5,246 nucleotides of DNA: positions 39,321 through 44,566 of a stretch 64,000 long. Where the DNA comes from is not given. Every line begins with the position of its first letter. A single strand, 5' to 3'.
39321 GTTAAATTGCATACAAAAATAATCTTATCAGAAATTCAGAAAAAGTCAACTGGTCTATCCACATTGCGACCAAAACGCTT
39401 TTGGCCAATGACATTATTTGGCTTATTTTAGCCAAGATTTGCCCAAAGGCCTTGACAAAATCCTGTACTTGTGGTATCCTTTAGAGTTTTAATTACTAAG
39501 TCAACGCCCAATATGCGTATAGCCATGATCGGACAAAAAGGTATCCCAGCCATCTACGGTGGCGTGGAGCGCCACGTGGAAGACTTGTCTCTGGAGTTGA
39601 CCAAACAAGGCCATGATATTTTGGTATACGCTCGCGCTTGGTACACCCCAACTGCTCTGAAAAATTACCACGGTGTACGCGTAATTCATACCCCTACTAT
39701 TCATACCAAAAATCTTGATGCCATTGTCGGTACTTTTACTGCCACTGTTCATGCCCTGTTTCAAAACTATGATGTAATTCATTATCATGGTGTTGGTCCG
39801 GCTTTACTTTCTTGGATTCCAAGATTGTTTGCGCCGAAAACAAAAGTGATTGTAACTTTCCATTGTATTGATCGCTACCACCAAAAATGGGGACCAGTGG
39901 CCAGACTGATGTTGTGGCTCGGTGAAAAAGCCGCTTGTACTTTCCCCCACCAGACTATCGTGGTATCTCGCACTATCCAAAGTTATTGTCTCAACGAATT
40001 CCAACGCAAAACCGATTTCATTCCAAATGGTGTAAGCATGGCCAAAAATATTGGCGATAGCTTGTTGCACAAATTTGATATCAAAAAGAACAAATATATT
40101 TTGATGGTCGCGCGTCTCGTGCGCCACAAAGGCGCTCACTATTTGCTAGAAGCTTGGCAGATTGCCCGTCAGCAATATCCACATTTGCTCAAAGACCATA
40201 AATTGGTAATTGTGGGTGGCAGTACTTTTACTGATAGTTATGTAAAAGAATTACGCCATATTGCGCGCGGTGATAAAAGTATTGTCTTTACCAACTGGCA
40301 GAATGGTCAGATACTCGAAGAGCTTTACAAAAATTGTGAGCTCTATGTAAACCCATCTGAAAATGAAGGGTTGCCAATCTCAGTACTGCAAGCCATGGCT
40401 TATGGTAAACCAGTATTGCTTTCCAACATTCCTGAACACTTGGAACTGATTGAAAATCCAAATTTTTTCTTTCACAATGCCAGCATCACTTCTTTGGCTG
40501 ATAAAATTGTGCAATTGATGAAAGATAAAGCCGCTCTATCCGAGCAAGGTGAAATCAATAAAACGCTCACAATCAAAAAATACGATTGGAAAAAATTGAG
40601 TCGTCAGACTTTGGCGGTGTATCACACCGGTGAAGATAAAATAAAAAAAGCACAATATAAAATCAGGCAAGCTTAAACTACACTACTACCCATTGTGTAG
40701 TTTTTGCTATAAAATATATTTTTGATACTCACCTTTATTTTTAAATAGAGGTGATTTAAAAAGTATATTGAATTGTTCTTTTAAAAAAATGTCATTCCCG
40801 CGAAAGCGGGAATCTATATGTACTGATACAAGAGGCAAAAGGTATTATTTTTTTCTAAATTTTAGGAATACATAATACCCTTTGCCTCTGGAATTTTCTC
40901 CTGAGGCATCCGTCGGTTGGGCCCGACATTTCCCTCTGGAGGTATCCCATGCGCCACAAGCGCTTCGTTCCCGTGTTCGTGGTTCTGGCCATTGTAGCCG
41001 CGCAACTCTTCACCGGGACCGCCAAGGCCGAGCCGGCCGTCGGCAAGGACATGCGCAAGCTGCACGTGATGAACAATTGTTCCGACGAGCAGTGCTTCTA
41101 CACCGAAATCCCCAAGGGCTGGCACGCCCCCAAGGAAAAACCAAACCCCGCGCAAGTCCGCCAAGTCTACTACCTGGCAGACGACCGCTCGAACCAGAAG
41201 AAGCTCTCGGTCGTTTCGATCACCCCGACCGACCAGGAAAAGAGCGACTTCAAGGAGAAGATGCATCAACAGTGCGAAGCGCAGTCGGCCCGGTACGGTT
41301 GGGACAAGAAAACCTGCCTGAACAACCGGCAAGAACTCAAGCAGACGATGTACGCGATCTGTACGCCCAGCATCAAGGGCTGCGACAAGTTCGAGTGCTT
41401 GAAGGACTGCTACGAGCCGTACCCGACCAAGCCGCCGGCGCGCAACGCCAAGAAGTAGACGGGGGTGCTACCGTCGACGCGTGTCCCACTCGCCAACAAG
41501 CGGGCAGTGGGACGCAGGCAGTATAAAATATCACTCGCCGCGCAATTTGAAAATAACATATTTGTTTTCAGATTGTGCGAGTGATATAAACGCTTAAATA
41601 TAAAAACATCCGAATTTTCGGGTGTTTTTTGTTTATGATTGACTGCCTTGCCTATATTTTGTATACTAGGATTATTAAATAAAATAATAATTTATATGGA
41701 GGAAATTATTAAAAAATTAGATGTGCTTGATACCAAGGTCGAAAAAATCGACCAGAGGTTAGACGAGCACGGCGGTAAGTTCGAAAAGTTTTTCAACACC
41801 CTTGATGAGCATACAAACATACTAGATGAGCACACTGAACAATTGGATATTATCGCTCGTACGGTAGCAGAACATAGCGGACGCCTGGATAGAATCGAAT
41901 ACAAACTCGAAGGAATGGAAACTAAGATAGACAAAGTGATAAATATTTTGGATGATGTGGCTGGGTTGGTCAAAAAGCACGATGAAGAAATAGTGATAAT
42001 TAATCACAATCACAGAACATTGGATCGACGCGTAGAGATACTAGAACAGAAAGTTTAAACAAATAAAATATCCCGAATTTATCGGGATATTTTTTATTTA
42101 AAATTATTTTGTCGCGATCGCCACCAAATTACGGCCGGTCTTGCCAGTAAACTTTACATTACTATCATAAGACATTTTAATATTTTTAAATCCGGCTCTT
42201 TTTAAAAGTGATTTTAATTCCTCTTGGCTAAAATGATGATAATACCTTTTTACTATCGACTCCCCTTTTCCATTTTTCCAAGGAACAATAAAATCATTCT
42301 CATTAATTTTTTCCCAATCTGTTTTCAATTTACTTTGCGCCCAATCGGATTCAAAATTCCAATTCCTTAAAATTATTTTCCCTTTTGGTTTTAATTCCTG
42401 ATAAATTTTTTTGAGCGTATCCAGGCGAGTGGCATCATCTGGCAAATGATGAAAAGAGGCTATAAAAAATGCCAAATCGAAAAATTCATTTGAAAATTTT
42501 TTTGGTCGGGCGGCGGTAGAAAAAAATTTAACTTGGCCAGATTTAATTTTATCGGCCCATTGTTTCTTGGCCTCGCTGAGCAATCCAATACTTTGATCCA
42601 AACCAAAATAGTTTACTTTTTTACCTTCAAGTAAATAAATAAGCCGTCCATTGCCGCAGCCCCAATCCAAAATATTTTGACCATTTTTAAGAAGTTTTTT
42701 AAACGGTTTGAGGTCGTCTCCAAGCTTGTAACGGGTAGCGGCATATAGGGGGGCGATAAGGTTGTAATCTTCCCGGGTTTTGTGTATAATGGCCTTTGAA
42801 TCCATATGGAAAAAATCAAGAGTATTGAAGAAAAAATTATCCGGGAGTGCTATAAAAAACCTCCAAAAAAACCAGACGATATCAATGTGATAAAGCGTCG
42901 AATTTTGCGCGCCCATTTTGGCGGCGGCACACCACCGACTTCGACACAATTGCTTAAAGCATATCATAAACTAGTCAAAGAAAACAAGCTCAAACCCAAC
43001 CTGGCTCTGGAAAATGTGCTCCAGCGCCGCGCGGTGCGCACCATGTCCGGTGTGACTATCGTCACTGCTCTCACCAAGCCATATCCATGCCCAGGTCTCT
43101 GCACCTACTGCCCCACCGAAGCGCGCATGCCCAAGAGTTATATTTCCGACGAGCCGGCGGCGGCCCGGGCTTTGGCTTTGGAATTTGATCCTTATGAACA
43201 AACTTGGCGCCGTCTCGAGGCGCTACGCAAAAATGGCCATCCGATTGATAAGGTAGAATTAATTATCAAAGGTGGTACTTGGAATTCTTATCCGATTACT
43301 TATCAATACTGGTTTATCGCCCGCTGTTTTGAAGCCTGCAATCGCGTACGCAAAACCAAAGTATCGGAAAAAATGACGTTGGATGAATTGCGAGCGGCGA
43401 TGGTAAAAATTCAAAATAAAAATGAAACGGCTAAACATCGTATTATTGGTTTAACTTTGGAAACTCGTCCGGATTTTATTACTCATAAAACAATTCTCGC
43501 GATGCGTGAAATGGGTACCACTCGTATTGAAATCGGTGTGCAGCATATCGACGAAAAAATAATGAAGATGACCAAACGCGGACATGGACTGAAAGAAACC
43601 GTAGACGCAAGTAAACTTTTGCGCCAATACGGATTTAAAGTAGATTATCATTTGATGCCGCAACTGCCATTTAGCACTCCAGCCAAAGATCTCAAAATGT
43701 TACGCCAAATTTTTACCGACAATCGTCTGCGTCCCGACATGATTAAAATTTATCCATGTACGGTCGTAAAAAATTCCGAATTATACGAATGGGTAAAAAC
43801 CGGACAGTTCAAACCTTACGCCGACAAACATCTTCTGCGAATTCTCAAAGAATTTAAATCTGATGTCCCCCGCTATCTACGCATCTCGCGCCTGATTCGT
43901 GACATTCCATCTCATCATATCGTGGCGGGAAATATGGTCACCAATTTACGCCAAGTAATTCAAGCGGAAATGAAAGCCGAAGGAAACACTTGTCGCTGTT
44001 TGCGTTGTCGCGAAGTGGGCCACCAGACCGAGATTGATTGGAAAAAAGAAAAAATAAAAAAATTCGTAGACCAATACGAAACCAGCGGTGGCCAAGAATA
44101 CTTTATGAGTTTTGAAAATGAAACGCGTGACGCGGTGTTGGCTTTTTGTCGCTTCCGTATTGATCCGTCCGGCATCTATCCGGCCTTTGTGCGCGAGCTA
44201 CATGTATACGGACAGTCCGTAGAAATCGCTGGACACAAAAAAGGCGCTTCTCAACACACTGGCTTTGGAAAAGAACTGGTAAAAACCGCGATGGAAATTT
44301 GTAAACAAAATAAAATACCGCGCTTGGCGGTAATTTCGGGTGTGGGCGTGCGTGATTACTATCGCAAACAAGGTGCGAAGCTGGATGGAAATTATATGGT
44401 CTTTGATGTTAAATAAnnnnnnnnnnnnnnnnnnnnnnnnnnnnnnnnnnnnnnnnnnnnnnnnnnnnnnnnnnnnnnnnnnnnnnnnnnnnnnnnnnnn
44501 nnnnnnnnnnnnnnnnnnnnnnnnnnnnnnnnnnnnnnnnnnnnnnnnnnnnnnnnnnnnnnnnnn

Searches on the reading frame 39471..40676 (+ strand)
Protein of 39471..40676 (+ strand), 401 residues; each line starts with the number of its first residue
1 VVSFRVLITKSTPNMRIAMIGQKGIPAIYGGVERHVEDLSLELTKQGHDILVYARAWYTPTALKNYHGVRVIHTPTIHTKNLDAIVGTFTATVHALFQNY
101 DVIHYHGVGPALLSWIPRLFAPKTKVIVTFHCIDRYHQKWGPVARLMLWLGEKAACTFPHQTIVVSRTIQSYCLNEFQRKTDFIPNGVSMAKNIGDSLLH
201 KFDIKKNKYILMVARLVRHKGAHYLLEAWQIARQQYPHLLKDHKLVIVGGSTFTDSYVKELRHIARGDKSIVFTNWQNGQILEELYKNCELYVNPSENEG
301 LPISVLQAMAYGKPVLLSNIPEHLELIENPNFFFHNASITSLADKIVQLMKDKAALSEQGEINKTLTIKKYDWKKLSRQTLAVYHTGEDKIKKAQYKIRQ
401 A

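Call 45: search_protein_families(library=pfam, proteins=[window:39471-40676:+], max_evalue=0.001)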
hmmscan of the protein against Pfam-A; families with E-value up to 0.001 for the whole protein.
window:39471-40676:+ (401 aa): 6 families
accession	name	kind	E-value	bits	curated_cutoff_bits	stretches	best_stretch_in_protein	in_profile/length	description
PF00534.26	Glycos_transf_1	-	1.5e-29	103.2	26.4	1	205-359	13-165/172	Glycosyl transferases group 1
PF13692.12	Glyco_trans_1_4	-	5.6e-26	91.9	27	1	208-352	2-142/142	Glycosyl transferases group 1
PF13439.12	Glyco_transf_4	-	6e-24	85.4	28.5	1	29-190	1-168/170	Glycosyltransferase Family 4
PF13579.12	Glyco_trans_4_4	-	7.5e-14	52.8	29.7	1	30-187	1-158/158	Glycosyl transferase 4-like domain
PF20706.3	GT4-conflict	-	5.7e-07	29.3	26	1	206-319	196-312/385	Family 4 Glycosyltransferase in conflict systems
PF09314.17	DUF1972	-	0.001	19.2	25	0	17-45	4-32/186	Domain of unknown function (DUF1972)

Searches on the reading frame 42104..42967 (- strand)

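Call 45: search_protein_families(library=pfam, proteins=[window:42104-42967:-], max_evalue=0.001)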
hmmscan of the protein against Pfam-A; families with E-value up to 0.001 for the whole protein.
window:42104-42967:- (287 aa): 7 families
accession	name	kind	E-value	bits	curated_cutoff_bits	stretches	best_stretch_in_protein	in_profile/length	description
PF13489.12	Methyltransf_23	-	8.5e-16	58.5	27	1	79-263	6-162/164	Methyltransferase domain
PF13649.12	Methyltransf_25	-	3.3e-13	50.6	27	1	99-196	1-97/97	Methyltransferase domain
PF13847.12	Methyltransf_31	-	2.5e-12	47.1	27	1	94-259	2-145/145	Methyltransferase domain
PF08241.18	Methyltransf_11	-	1.7e-11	45.1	21.2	1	100-200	1-95/95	Methyltransferase domain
PF08242.18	Methyltransf_12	-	1.5e-09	38.9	30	1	100-198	1-98/98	Methyltransferase domain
PF01209.24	Ubie_methyltran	-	1.5e-07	31.4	20.1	1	64-264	16-217/233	ubiE/COQ5 methyltransferase family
PF07021.18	MetW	-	9e-06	25.9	21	1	85-127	3-46/193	Methionine biosynthesis protein MetW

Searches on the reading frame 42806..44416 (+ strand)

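Call 45: search_protein_families(library=pfam, proteins=[window:42806-44416:+], max_evalue=0.001)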
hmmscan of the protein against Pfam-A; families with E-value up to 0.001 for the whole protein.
window:42806-44416:+ (536 aa): 2 families
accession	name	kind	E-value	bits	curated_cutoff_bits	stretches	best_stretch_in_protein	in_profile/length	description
PF16199.10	Radical_SAM_C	-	9.8e-20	70.9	31.9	1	310-390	1-84/85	Radical_SAM C-terminal domain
PF04055.27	Radical_SAM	-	3.6e-14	53.7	29.5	1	95-284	7-148/166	Radical SAM superfamily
